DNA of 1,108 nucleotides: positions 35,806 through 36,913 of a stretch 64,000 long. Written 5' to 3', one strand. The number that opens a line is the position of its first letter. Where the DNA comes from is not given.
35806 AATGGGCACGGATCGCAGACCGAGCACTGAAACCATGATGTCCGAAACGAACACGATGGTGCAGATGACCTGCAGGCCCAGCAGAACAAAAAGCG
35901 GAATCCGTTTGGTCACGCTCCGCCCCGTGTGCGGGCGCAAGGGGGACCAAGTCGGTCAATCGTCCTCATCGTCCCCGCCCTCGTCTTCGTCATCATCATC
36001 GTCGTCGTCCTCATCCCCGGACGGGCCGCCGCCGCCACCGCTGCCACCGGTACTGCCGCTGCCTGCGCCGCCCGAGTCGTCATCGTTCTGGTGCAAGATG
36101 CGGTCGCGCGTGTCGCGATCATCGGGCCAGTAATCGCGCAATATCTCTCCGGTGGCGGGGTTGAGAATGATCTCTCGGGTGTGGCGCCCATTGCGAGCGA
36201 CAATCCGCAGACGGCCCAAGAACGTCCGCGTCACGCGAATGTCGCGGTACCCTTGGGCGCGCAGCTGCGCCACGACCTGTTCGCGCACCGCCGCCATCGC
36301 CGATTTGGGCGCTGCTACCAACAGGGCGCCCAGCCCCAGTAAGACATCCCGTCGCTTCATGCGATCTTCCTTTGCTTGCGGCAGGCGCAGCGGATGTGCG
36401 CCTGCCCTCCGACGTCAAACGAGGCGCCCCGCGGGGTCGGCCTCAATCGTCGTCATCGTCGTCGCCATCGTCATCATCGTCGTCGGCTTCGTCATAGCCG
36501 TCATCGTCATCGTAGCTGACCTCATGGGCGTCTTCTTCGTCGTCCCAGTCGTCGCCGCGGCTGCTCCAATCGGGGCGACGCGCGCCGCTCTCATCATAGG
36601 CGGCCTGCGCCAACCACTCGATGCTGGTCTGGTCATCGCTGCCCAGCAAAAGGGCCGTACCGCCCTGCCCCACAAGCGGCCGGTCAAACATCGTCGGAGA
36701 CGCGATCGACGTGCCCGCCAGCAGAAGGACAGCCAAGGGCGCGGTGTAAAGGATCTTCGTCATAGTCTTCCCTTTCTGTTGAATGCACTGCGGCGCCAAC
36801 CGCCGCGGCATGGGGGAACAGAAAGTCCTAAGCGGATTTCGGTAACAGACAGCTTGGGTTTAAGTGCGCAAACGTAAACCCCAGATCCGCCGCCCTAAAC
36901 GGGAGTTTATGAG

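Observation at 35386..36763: Operon of two secreted poly-Asp/Glu-tailed proteins (one PepSY-like) with a membrane-anchored LuxR-type regulator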

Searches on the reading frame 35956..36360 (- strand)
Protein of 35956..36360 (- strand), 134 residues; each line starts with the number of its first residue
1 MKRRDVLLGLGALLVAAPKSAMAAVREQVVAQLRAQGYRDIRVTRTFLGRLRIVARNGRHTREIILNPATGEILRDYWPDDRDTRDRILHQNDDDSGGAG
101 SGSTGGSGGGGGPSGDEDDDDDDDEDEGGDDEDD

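Call 4: search_protein_families(library=pfam, proteins=[window:35956-36360:-], max_evalue=1)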
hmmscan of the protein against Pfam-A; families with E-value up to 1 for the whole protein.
window:35956-36360:- (134 aa): 1 family
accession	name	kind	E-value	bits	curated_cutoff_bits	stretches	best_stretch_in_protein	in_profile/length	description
PF13670.12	PepSY_2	-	0.034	14.6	24.3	1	17-75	23-81/83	Peptidase propeptide and YPEB domain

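Call 5: search_protein_families(library=ncbifam, proteins=[window:35956-36360:-], max_evalue=1)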
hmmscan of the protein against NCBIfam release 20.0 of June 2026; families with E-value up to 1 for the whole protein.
window:35956-36360:- (134 aa): 0 families

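Call 7: find_homologous_proteins(query=window:35956-36360:-)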
Query window:35956-36360:- (134 aa): 383 proteins with E <= 0.001 among 2782 candidates; the best 120 are listed.
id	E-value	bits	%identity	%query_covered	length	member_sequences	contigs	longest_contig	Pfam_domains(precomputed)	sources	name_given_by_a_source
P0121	6.1e-79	281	100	100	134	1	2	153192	-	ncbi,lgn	ncbi:MAG: hypothetical protein AAFY65_03405 [Pseudomonadota bacterium]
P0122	4.7e-24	103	49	60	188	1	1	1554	-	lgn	-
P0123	7.4e-22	96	52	72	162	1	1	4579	-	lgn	-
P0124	8.0e-22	96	44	70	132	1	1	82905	-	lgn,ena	-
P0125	4.5e-21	94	68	42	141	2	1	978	-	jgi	jgi:uncharacterized membrane protein YgcG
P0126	6.1e-21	93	55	48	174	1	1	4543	-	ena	-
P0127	8.8e-21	93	45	91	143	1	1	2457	-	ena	-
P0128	9.6e-21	92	53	60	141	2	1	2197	-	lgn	-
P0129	1.4e-20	92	55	54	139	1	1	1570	-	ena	-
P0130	2.0e-20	91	64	41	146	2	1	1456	-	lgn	-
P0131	2.3e-20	91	51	62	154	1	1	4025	-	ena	-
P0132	2.8e-20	91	65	40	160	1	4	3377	-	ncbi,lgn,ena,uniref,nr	ncbi:hypothetical protein [Vannielia litorea]|uniref:hypothetical protein n=1 Tax=Vannielia litorea 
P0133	5.0e-20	90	54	37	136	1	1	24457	-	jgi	jgi:hypothetical protein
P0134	5.3e-20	90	55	60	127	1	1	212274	-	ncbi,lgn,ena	-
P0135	7.4e-20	90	55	58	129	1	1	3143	-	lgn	-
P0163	1.7e-17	82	44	58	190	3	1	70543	-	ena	-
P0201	3.9e-15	74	50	77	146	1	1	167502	-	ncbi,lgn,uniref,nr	ncbi:hypothetical protein C8J30_10830 [Rhodobacter viridis]|uniref:PepSY domain-containing protein n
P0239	2.3e-13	69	39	73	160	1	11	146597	-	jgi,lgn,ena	-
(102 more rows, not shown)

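Call 24: search_protein_families(library=pfam, alignment_id=A2, max_evalue=0.01)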
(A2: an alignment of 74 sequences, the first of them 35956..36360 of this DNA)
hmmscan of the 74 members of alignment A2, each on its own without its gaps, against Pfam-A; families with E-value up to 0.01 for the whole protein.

A. member 1, window:35956-36360:- (134 aa): 0 families

B. families by the number of members that match (of 74 scanned): 8 families
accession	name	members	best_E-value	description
PF13670.12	PepSY_2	9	0.00024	Peptidase propeptide and YPEB domain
PF09849.14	DUF2076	1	0.00083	Uncharacterized protein conserved in bacteria (DUF2076)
PF24932.1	UBA_NBR1_C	1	0.0033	Next to BRCA1 gene 1 protein-like, C-terminal UBA domain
PF00945.23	Rhabdo_ncap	1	0.0045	Rhabdovirus nucleocapsid protein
PF09184.16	PPP4R2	1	0.0058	PPP4R2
PF22584.1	CFAP143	1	0.0062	Cilia- and flagella-associated protein 143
PF10518.14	TAT_signal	1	0.0085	TAT (twin-arginine translocation) pathway signal sequence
PF03413.25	PepSY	1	0.0088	Peptidase propeptide and YPEB domain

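Call 25: predict_structure(alignment_id=A2)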
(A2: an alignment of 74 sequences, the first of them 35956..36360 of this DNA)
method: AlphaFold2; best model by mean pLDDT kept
length: 134 residues; sequences in the alignment: 74
mean_pLDDT: 73.2   pTM: 0.48
mean pLDDT of the five models: 73.2, 73.2, 72.6, 72.0, 71.1
residues with pLDDT >= 90: 50; 70-90: 11; 50-70: 64; < 50: 9
segments of 3 or more residues with pLDDT < 50: none
pLDDT, mean of each block of 10 residues (from residue 1): 56 56 86 96 96 94 94 91 56 54 55 59 63 67
secondary structure, 60 per line:
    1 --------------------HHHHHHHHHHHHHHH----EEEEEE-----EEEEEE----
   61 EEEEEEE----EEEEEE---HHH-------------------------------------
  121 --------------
elements in order: H21-35 E40-45 E51-56 E61-67 E72-77

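Call 31: fold_search(model_id=the predicted structure, library=pdb)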
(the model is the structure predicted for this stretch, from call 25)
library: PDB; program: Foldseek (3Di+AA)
matches with E <= 10: 546; with E <= 0.001: 0
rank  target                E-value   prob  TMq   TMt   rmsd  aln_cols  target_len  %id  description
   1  3vsf_A                2.6e-01  0.90  0.24  0.08   2.8        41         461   20  Crystal structure of 1,3Gal43A, an exo-beta-1,3-Galactanase from Clostridium thermocellum (released 2012-12-05)
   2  8vl4_MODEL_1_A        2.8e-01  0.95  0.33  0.41   3.0        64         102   17  Solution NMR Structure of de novo design protein 312 parent (released 2024-08-07)
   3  7qqj_A                3.0e-01  0.97  0.26  0.08   2.3        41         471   24  Sucrose phosphorylase from Jeotgalibaca ciconiae (released 2023-01-18)
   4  4gnc_A                4.0e-01  0.97  0.23  0.10   2.2        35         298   31  human SMP30/GNL-1,5-AG complex (released 2013-04-10)
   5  5boi                  4.0e-01  0.60  0.28  0.18  11.4        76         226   17  Bacillus megaterium YpeB C-terminal domain (released 2015-08-12)
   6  7qqi                  4.0e-01  0.60  0.23  0.07   7.4        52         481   25  Sucrose phosphorylase from Faecalibaculum rodentium (released 2023-01-18)
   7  6o8w_P                4.0e-01  0.25  0.19  0.22  11.3        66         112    9  Cryo-EM image reconstruction of the 70S Ribosome Enterococcus faecalis Class01 (released 2020-09-23)
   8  9laa_A                4.3e-01  0.41  0.26  0.27  16.7       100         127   13  Cryo-EM structure of Shewanella oneidensis MR-1 PilA pili. (released 2026-01-07)
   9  7zhm_C                4.3e-01  0.30  0.21  0.29  12.5        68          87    7  Salmonella enterica Rhs1 C-terminal toxin TreTu complex with TriTu immunity protein (released 2022-11-23)
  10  2cfd_A                4.8e-01  0.57  0.28  0.08   5.9        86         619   19  AGAO in complex with wc4l3 (Ru-wire inhibitor, 4-carbon linker, lambda enantiomer, data set 3) (released 2007-05-01)
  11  1pdl_A                4.8e-01  0.23  0.18  0.05  12.1        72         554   12  Fitting of gp5 in the cryoEM reconstruction of the bacteriophage T4 baseplate (released 2003-09-09)
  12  7qqj_B                5.1e-01  0.91  0.26  0.08   2.4        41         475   24  Sucrose phosphorylase from Jeotgalibaca ciconiae (released 2023-01-18)
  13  3vsf_C                5.1e-01  0.75  0.24  0.07   2.9        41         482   20  Crystal structure of 1,3Gal43A, an exo-beta-1,3-Galactanase from Clostridium thermocellum (released 2012-12-05)
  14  6jt5                  5.1e-01  0.60  0.21  0.08   2.5        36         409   25  Crystal structure of PQQ doamin of Pyranose Dehydrogenase from Coprinopsis cinerea: apo-from (released 2019-11-06)
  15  9ltr_D                5.1e-01  0.41  0.25  0.08  12.7       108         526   13  Cryo-EM structure of dimeric DDB1-DDA1-DET1-Ube2e2-COP1 complex (released 2026-01-28)
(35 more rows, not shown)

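Call 32: search_solved_structures(query=A2, max_evalue=10)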
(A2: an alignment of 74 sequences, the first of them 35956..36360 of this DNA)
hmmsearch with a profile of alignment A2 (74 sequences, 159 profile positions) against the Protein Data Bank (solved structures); distinct sequences matched with E-value up to 10: 27.
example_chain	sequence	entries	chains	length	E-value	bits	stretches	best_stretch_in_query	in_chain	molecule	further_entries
4fp9_B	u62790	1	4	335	0.00094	22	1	95-155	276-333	mTERF domain-containing protein 2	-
7o9k_A2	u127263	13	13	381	0.0012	21.6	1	95-155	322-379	Transcription termination factor 4, mitochondrial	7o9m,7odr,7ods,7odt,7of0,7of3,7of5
7kra_E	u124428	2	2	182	0.0076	19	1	89-132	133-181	ER membrane protein complex subunit 5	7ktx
3cx5_F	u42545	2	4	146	0.22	14.3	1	94-141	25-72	Cytochrome b-c1 complex subunit 6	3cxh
6giq_F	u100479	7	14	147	0.22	14.2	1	94-141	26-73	QCR6 isoform 1 | Cytochrome b-c1 complex subunit 6 | CYTOCHROME B-C1 COMPLEX SUBUNIT 6; SYNONYM: COMPLEX III SUBUNIT 6,COMPLEX III SUBUNIT VI,C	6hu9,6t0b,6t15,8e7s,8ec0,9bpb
9qli_A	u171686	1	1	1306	0.25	14.1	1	66-155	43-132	DNA polymerase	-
9qlh_A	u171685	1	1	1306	0.25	14.1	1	66-155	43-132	DNA polymerase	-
9rm5_a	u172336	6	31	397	0.28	13.9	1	91-138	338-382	Protein Rep40 | Protein Rep68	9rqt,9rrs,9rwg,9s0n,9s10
1aoy_A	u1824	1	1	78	0.43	13.3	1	23-46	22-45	ARGININE REPRESSOR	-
5v8w_A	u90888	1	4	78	0.56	12.9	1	27-54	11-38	Integrator complex subunit 9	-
9h6e_D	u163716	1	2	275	0.92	12.2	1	73-149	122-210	Two-component response regulator ARR1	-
8clk_E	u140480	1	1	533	1.3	11.7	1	62-133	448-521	General transcription factor 3C polypeptide 5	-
5vlq_A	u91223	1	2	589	1.7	11.4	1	104-146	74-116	LOC100158544 protein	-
8ab6_F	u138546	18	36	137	1.7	11.4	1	109-151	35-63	YALI0F24673p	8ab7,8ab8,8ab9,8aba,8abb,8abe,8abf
7kj7_B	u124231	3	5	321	1.9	11.2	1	109-144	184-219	Surface protein P12p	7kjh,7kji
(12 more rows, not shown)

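Call 60: search_protein_families(library=ncbifam, alignment_id=A2, max_evalue=0.1)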
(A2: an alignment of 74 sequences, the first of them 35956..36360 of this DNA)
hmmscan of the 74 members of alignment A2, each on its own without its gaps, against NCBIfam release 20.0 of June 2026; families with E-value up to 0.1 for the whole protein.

A. member 1, window:35956-36360:- (134 aa): 0 families

B. families by the number of members that match (of 74 scanned): 15 families
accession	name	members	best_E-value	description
NF006574.0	PRK09098.1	5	0.0018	HrpE/YscL family type III secretion apparatus protein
NF007225.0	PRK09643.1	3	0.0096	RNA polymerase sigma factor SigM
NF045516.2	SepX_GlpR_1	3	0.01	divisome protein SepX/GlpR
TIGR01409.1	TAT_signal_seq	3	0.035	twin-arginine translocation signal domain-containing protein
TIGR04006.1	wcaK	2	0.048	colanic acid biosynthesis pyruvyl transferase WcaK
NF010472.0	PRK13897.1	2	0.051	type IV secretion system component VirD4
NF038033.1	FEA1_rel_lipo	1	0.0064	FEA1-related lipoprotein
TIGR02811.1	formate_TAT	1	0.0098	formate dehydrogenase region TAT target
NF011697.0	PRK15117.1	1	0.05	phospholipid-binding protein MlaC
NF045761.1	NAMPUrTaseMurU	1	0.052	N-acetylmuramate alpha-1-phosphate uridylyltransferase MurU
NF040815.2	recomb_XerA_Arch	1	0.058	site-specific tyrosine recombinase/integron integrase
NF047859.1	StressCuResBhsA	1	0.06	multiple stress resistance protein BhsA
NF003457.0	PRK05066.1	1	0.087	transcriptional regulator ArgR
NF035936.1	agg_sub_LPXTH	1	0.091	serine-rich aggregation substance UasX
NF038319.1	DISARM_DrmC_I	1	0.097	DISARM system phospholipase D-like protein DrmC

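Call 89: find_encoding_contigs(protein=P0239, flank=2500, max_places=1)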
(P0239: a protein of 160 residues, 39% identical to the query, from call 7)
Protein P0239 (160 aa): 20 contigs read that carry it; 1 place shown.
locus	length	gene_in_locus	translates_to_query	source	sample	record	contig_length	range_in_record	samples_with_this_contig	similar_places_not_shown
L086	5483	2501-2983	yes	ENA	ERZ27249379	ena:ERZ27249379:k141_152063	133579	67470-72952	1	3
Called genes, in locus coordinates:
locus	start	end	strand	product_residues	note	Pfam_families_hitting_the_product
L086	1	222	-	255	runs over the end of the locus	PF14339:DUF4394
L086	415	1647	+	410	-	PF00291:PALP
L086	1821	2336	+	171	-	-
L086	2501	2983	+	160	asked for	-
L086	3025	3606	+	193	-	PF00196:GerE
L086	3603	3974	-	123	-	PF09996:DUF2237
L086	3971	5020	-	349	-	PF10094:DUF2332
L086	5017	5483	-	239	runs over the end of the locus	PF01195:Pept_tRNA_hydro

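Call 90: find_encoding_contigs(protein=P0163, flank=2500, max_places=1)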
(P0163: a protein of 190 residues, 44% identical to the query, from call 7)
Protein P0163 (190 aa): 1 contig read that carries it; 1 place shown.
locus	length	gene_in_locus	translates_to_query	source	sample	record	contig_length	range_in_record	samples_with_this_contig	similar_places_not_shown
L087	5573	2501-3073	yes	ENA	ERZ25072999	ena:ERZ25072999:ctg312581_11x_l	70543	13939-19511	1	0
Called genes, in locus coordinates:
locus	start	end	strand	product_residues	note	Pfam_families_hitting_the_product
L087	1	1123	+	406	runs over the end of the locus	PF00291:PALP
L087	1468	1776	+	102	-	-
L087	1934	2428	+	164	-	-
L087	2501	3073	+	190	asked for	-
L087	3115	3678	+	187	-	PF00196:GerE (weak)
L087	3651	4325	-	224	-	PF01195:Pept_tRNA_hydro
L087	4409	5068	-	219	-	PF01386:Ribosomal_L25p, PF14693:Ribosomal_TL5_C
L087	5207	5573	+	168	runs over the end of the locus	-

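Call 91: find_encoding_contigs(protein=P0201, flank=2500, max_places=1)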
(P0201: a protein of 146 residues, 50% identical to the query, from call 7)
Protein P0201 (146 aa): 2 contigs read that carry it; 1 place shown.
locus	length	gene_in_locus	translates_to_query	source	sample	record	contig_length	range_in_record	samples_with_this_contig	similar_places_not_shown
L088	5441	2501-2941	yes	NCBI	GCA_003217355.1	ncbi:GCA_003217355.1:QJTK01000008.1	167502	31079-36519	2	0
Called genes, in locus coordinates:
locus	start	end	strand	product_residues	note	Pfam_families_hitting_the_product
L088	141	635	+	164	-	-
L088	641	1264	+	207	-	PF00196:GerE (weak)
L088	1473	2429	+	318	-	-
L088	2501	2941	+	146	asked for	-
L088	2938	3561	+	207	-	PF00196:GerE (weak)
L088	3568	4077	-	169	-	PF01022:HTH_5 (faint), PF13412:HTH_24 (faint), PF01047:MarR (weak), PF12802:MarR_2, PF13545:HTH_Crp_2 (weak)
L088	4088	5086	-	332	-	PF01263:Aldose_epim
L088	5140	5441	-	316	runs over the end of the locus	PF01297:ZnuA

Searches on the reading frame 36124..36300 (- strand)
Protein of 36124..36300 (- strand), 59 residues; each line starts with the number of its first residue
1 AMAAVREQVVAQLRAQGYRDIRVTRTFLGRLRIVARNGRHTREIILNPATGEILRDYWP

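Call 82: search_solved_structures(query=A5, max_evalue=10, show_alignments=2)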
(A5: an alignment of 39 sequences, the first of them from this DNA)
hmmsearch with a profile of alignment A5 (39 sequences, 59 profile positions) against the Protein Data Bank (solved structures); distinct sequences matched with E-value up to 10: 67 (the best 60 are shown).
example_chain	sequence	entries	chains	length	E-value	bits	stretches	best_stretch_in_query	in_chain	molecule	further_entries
9p8h_SD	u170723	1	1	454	5.4e-08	35.8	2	5-34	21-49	40S ribosomal protein S3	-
1wh9_A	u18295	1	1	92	0.0012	21.8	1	5-34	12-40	40S ribosomal protein S3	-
9q1s_DD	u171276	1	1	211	0.0046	20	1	5-34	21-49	Small ribosomal subunit protein uS3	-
9q1q_DD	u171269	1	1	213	0.0048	19.9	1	5-34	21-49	Small ribosomal subunit protein uS3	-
11hg_S3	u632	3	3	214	0.0048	19.9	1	5-34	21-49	Small ribosomal subunit protein uS3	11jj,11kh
6gz3_BD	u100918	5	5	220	0.0051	19.8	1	5-34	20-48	ribosomal protein uS3 | 40S ribosomal protein S3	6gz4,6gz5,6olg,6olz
6xa1_SD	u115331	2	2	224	0.0053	19.8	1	5-34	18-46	40S ribosomal protein S3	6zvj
8g5z_SD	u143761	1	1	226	0.0053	19.8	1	5-34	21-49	40S ribosomal protein S3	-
6zn5_F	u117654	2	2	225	0.0054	19.8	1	5-34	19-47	40S ribosomal protein S3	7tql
6ole_SD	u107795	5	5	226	0.0054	19.8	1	5-34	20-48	40S ribosomal protein S3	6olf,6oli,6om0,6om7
3jaj_SD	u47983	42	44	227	0.0054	19.7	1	5-34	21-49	Ribosomal protein uS3 | 40S ribosomal protein S3 | Small ribosomal subunit protein uS3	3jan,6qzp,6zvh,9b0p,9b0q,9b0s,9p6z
9y42_DD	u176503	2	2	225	0.0054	19.7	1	5-34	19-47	Small ribosomal subunit protein uS3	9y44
9h4n_q2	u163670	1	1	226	0.0054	19.7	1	5-34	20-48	Small ribosomal subunit protein uS3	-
3jag_DD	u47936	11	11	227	0.0054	19.7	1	5-34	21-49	uS3 | ribosomal protein uS3 | 40S ribosomal protein S3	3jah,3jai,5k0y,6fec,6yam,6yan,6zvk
7ucj_DD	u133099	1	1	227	0.0055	19.7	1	5-34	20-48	40S ribosomal protein S3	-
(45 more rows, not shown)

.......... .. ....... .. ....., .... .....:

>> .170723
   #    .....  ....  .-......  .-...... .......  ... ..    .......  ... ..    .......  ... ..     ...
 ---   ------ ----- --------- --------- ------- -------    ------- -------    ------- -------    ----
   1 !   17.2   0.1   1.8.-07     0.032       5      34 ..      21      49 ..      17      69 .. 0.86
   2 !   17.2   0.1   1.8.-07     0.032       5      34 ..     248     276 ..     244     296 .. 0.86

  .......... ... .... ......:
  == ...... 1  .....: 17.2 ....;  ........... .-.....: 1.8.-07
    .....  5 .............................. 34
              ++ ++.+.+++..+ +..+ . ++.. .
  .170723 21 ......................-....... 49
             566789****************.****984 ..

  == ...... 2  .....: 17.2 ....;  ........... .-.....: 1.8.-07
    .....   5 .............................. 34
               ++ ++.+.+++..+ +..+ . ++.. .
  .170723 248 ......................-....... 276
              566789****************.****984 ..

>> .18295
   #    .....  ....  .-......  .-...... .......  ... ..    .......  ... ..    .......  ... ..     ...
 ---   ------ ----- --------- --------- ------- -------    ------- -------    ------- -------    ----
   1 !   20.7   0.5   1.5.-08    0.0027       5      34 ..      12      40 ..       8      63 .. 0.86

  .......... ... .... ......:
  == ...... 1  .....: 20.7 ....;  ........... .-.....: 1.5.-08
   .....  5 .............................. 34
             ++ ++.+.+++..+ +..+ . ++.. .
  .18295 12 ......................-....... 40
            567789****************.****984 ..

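Call 83: search_protein_families(library=pfam, alignment_id=A5, max_evalue=0.1)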
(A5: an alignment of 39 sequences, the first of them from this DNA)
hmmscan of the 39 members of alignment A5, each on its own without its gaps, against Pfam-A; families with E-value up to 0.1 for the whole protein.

A. member 1, seq(59 aa): 1 family
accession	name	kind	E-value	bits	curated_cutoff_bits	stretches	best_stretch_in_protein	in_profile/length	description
PF13670.12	PepSY_2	-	0.017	15.5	24.3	1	6-55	31-81/83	Peptidase propeptide and YPEB domain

B. families by the number of members that match (of 39 scanned): 11 families
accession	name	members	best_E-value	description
PF13670.12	PepSY_2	16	0.00024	Peptidase propeptide and YPEB domain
PF03413.25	PepSY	15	0.0011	Peptidase propeptide and YPEB domain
PF03975.18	CheD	2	0.018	CheD chemotactic sensory transduction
PF24625.1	DUF7626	2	0.032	Domain of unknown function (DUF7626)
PF22148.1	Fervidolysin_NPro-like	1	0.011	Fervidolysin N-terminal prodomain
PF02338.25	OTU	1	0.018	OTU-like cysteine protease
PF00627.37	UBA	1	0.019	UBA/TS-N domain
PF24828.1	DUF7713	1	0.022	Domain of unknown function (DUF7713)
PF06551.18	DUF1120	1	0.025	Protein of unknown function (DUF1120)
PF23560.1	GBD_Hemicentin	1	0.042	Hemicentin galactose-binding domain-like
PF05981.17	CreA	1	0.08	CreA protein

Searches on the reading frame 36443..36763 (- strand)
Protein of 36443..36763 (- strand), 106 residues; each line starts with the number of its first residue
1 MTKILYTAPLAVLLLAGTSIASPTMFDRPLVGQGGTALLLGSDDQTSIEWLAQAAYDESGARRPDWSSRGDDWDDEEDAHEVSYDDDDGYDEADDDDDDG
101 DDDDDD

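Call 4: search_protein_families(library=pfam, proteins=[window:36443-36763:-], max_evalue=1)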
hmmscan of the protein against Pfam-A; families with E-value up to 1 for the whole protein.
window:36443-36763:- (106 aa): 0 families

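Call 5: search_protein_families(library=ncbifam, proteins=[window:36443-36763:-], max_evalue=1)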
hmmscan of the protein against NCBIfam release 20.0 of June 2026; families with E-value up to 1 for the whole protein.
window:36443-36763:- (106 aa): 0 families
